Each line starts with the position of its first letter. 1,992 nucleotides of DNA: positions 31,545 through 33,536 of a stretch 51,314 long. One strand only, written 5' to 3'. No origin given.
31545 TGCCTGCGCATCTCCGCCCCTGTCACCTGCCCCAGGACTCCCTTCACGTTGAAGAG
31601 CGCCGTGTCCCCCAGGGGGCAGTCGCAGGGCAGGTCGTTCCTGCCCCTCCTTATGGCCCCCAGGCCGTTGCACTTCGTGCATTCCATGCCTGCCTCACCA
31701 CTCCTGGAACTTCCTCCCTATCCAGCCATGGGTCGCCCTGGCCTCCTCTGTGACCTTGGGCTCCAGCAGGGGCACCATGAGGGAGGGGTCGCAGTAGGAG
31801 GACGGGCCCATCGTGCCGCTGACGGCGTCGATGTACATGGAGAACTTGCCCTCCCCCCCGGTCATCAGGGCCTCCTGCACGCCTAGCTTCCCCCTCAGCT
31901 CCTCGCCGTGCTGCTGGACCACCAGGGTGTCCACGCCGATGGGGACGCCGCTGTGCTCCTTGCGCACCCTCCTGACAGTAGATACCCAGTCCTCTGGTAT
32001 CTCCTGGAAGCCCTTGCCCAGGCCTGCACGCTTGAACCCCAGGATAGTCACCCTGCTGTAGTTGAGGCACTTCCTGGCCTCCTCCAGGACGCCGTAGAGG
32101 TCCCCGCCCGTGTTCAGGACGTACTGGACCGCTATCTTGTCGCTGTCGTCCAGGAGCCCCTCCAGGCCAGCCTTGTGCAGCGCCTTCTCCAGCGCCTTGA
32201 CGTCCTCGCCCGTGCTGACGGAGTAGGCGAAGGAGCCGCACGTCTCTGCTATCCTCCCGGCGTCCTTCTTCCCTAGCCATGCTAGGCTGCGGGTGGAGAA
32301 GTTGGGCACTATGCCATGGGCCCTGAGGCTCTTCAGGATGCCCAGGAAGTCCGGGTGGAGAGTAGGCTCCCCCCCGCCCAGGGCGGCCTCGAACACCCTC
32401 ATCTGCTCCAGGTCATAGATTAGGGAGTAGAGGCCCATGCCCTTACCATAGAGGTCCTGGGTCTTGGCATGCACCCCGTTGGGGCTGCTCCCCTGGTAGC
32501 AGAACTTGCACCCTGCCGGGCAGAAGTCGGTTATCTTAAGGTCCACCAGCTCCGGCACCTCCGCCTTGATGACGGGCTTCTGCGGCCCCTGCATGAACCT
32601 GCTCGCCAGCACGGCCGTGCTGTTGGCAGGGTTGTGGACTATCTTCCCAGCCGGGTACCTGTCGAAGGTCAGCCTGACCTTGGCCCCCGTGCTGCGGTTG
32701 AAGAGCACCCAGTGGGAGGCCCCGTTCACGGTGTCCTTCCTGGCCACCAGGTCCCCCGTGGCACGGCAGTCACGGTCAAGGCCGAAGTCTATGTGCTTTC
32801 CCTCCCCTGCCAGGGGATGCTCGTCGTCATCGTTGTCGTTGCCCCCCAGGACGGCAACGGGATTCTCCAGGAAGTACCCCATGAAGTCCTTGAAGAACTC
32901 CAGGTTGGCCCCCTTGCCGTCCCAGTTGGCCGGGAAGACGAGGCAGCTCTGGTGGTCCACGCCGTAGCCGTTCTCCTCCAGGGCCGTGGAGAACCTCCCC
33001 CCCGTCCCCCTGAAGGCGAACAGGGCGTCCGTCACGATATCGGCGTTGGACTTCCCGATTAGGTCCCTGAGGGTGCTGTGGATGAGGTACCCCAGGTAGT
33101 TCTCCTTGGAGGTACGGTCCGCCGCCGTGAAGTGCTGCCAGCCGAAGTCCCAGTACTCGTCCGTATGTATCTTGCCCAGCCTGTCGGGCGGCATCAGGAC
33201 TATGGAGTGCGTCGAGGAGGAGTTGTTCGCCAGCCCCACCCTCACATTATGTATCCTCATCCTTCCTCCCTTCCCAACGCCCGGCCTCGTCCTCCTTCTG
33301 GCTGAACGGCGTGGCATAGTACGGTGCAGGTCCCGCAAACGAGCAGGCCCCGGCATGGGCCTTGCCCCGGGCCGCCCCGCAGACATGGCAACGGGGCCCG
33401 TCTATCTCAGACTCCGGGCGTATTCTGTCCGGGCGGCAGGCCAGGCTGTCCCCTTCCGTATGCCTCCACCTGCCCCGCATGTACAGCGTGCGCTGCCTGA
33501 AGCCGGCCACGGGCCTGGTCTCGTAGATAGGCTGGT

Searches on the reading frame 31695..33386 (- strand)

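Call 21: search_protein_families(library=pfam, proteins=[window:31695-33386:-], max_evalue=0.01)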
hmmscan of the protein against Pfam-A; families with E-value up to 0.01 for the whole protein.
window:31695-33386:- (563 aa): 1 family
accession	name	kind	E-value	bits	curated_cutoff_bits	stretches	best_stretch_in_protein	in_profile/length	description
PF04055.27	Radical_SAM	-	1e-07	32.7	29.5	1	284-365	2-84/166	Radical SAM superfamily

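Call 22: search_protein_families(library=phrogs, proteins=[window:31695-33386:-], max_evalue=0.001)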
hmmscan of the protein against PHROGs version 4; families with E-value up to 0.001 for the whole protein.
window:31695-33386:- (563 aa): 3 families
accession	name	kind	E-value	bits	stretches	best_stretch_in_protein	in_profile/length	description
phrog_16999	-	other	4.3e-25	89.9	2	274-362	6-88/288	Fe-S oxidoreductase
phrog_7293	-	unknown function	1.1e-06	29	1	264-466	46-242/384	-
phrog_13987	-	other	1.2e-05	25.8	1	279-356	15-88/274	radical SAM domain-containing protein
